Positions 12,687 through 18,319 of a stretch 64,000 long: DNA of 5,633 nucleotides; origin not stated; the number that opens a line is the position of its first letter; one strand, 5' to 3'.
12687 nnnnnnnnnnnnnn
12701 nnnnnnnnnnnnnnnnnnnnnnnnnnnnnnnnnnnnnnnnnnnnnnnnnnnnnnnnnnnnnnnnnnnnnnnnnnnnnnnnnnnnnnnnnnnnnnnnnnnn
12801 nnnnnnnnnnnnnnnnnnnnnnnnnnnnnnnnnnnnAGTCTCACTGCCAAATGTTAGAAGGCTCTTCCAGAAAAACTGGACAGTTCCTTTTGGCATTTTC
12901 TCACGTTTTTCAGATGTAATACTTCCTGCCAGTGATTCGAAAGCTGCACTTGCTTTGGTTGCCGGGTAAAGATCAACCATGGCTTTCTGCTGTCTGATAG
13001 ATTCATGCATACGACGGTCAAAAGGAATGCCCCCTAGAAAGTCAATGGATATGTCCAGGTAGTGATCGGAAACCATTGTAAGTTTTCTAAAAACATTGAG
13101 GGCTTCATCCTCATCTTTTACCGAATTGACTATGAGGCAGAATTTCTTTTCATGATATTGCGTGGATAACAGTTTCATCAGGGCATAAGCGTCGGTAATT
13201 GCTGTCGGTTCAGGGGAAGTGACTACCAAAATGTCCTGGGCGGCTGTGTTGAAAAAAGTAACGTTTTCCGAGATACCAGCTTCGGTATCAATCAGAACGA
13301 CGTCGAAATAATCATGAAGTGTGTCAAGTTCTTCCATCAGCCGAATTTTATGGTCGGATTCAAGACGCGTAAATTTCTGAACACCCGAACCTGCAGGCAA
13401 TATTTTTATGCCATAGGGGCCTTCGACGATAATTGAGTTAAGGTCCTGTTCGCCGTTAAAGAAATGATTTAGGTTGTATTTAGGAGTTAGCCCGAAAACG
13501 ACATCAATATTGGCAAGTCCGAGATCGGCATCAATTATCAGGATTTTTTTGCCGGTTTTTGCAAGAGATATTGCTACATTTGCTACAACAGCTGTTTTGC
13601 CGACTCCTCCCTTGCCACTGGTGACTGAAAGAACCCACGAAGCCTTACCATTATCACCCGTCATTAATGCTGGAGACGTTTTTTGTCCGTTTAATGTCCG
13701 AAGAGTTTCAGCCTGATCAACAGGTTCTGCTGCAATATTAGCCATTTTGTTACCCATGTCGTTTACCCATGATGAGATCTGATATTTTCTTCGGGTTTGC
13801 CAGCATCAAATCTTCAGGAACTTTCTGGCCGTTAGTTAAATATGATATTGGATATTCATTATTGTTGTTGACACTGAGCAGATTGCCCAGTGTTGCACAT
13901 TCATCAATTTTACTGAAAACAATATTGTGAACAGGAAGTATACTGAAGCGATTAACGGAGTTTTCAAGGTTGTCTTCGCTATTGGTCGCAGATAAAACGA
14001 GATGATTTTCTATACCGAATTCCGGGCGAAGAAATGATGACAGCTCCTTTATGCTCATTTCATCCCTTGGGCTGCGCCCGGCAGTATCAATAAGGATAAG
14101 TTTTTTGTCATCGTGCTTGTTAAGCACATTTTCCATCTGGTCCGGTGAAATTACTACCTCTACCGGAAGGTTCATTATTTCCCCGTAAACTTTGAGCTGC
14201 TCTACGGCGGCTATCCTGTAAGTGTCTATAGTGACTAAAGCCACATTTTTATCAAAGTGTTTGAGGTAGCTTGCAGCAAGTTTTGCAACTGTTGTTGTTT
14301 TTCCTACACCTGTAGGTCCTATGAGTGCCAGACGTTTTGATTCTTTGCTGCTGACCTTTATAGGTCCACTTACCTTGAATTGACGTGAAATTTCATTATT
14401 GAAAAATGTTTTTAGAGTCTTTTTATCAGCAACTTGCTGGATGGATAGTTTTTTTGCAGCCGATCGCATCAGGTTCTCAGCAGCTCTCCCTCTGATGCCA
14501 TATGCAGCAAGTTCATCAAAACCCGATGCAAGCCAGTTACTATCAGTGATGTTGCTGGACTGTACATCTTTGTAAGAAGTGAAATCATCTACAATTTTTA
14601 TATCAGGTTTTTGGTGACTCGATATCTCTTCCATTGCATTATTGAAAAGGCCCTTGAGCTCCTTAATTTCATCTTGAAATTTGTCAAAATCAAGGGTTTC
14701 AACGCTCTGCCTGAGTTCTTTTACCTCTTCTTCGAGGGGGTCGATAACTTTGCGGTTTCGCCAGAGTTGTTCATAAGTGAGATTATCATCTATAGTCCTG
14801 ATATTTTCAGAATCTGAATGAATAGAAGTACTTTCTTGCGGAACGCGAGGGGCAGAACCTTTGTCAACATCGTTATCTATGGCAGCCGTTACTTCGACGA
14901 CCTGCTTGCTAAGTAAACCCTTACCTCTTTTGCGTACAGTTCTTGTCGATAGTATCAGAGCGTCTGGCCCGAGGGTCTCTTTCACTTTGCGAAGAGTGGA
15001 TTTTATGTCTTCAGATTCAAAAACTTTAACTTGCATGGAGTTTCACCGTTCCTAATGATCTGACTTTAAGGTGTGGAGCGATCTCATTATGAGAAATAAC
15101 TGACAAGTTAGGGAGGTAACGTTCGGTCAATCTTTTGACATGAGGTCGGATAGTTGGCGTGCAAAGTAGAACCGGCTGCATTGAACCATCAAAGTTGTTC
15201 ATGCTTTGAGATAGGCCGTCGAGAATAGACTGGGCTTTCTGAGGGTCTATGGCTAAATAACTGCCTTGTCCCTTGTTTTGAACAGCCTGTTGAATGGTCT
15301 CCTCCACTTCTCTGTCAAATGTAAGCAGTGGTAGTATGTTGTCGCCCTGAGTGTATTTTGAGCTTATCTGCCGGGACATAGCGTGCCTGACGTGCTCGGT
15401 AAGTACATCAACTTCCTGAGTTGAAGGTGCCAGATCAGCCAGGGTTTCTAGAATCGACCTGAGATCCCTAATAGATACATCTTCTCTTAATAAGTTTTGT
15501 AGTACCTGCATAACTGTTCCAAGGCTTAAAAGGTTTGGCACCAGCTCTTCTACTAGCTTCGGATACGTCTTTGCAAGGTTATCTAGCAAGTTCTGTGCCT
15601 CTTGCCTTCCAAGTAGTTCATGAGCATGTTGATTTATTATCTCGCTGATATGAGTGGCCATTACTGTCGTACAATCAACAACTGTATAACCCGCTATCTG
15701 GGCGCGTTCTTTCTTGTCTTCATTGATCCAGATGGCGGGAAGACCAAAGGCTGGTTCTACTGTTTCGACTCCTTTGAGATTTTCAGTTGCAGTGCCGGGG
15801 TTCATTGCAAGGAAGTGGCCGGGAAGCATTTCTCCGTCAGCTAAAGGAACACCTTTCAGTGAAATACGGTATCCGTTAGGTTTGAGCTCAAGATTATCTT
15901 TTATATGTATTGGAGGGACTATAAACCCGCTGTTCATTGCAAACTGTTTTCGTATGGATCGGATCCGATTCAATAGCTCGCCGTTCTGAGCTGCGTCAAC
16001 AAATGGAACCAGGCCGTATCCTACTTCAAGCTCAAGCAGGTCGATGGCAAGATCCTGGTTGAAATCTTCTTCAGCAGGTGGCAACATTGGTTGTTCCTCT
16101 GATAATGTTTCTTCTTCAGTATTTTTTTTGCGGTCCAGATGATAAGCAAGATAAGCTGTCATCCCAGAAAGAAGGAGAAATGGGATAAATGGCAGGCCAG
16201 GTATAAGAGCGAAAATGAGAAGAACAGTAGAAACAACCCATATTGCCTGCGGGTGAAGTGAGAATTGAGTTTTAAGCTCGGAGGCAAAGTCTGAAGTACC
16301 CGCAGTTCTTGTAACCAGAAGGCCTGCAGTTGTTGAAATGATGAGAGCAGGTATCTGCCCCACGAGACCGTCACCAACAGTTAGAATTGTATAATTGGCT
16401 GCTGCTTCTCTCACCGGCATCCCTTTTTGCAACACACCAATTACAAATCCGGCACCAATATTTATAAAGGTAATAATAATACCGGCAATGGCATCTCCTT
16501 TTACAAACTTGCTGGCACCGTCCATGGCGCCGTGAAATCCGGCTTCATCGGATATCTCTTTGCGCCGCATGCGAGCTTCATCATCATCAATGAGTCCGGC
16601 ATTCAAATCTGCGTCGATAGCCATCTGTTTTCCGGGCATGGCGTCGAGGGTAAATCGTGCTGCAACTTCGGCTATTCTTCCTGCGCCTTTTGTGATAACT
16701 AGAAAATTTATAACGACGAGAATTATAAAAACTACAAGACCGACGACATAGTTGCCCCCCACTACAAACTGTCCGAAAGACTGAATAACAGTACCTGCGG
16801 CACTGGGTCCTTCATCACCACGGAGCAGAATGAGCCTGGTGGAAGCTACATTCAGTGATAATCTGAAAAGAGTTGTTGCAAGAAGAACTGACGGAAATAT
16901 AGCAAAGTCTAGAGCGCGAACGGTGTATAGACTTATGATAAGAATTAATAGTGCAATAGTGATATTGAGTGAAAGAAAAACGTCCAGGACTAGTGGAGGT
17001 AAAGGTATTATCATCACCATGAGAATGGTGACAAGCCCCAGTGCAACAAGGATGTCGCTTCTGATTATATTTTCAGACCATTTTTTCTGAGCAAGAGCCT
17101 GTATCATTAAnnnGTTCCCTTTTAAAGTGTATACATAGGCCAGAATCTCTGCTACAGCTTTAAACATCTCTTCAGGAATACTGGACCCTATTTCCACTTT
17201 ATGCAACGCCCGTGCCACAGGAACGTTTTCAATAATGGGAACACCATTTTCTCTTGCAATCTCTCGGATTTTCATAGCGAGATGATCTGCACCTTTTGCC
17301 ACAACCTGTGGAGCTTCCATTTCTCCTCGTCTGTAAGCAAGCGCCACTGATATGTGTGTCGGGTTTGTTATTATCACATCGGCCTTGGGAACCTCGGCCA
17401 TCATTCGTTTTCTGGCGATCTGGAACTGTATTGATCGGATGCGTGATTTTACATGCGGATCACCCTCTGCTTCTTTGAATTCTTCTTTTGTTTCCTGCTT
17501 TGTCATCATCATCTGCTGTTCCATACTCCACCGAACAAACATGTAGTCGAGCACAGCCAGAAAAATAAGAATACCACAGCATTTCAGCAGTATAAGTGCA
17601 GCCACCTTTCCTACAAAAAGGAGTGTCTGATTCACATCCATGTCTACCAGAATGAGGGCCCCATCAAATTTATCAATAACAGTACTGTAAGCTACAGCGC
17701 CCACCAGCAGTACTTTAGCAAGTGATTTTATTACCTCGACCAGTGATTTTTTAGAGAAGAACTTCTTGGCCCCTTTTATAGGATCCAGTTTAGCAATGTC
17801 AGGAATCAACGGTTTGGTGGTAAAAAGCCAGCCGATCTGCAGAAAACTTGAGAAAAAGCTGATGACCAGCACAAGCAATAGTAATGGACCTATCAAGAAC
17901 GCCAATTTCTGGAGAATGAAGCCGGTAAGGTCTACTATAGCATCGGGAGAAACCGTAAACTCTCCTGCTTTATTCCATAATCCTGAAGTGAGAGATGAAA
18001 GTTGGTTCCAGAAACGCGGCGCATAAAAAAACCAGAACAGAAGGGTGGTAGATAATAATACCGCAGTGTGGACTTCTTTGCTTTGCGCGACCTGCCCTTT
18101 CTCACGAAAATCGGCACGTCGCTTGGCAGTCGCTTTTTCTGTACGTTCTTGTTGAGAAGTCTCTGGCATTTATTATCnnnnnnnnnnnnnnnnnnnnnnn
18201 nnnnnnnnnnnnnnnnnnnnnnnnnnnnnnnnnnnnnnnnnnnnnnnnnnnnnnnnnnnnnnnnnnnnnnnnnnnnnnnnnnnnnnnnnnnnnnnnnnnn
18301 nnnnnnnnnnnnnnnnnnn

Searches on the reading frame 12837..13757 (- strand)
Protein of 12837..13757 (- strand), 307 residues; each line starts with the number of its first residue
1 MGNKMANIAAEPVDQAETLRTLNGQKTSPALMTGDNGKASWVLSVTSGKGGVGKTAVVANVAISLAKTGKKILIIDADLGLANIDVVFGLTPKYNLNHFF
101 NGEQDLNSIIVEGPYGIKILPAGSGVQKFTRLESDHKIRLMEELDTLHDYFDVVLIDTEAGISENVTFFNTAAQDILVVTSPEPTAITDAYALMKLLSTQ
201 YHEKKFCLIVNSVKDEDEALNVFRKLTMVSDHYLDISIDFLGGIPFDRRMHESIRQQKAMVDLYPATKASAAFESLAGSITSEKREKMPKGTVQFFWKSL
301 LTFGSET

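Call 39: search_protein_families(library=pfam, proteins=[window:12837-13757:-], max_evalue=0.00001)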
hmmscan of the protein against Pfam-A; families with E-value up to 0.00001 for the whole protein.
window:12837-13757:- (307 aa): 6 families
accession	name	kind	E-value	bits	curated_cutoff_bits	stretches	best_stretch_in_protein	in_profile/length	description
PF10609.15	ParA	-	1.6e-19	70.7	27.1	1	42-280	5-245/246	NUBPL iron-transfer P-loop NTPase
PF13614.12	AAA_31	-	2e-18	67.4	27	1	42-199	3-166/177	AAA domain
PF01656.29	CbiA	-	1.1e-14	54.9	25.4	1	44-256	2-121/125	CobQ/CobB/MinD/ParA nucleotide binding domain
PF00142.24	Fer4_NifH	-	3.2e-14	53.5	25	1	48-292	7-256/271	4Fe-4S iron sulfur cluster binding proteins, NifH/frxC family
PF02374.21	ArsA_ATPase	-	1.1e-07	31.8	24.3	1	46-78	6-38/305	Anion-transporting ATPase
PF06564.18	CBP_BcsQ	-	3.1e-07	30.6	21.3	1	43-213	4-171/234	Cellulose biosynthesis protein BcsQ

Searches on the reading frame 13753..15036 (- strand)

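Call 39: search_protein_families(library=pfam, proteins=[window:13753-15036:-], max_evalue=0.00001)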
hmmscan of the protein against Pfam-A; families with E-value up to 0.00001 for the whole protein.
window:13753-15036:- (428 aa): 2 families
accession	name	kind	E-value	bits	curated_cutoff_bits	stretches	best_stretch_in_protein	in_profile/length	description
PF00448.28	SRP54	-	2e-40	139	22.7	1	236-423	4-195/196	SRP54-type protein, GTPase domain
PF13173.12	AAA_14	-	6.3e-06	26.7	27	0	234-334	3-86/129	AAA domain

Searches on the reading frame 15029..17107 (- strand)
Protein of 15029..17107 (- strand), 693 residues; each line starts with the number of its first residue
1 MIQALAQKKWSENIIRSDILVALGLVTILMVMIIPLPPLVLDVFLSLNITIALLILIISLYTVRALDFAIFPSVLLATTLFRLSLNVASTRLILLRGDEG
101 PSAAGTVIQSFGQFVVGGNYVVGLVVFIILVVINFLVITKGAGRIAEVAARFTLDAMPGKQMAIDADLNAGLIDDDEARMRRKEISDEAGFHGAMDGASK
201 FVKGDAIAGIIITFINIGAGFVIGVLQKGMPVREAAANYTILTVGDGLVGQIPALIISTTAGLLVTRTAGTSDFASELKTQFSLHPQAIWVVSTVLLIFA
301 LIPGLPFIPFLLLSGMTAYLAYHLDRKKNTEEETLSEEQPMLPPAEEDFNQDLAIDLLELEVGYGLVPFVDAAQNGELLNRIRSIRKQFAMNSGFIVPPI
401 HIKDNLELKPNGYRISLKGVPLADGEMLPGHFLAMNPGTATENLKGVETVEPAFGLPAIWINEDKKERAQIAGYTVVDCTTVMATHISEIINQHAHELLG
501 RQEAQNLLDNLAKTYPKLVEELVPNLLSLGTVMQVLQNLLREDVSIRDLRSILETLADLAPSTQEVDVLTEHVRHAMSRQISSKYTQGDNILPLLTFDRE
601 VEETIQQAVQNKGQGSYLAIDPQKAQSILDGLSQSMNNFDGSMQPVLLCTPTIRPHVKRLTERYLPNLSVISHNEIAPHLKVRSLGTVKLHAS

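Call 39: search_protein_families(library=pfam, proteins=[window:15029-17107:-], max_evalue=0.00001)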
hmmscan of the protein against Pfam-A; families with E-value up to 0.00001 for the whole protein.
window:15029-17107:- (693 aa): 1 family
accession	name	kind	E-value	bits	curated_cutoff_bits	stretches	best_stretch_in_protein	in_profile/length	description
PF00771.25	FHIPEP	-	1.1e-280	933.2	29.1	1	28-680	1-656/657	FHIPEP family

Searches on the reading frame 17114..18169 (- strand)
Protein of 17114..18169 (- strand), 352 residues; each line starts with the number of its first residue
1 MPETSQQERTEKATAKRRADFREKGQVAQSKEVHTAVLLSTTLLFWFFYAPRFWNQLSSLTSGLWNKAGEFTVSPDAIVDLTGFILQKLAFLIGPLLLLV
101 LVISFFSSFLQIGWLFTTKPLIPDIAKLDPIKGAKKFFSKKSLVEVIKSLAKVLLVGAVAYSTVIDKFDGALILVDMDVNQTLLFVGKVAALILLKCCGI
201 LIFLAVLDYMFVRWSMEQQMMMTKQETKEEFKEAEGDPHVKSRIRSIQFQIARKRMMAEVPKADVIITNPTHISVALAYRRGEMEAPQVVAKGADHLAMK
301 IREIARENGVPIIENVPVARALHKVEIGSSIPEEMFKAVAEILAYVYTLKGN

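Call 40: search_protein_families(library=pfam, proteins=[window:17114-18169:-], max_evalue=0.00001)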
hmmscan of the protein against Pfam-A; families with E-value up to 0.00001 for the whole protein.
window:17114-18169:- (352 aa): 1 family
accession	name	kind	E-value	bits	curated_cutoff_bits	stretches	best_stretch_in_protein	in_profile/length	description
PF01312.24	Bac_export_2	-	4.8e-127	424.2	24.4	1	7-346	1-335/335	FlhB HrpN YscU SpaS Family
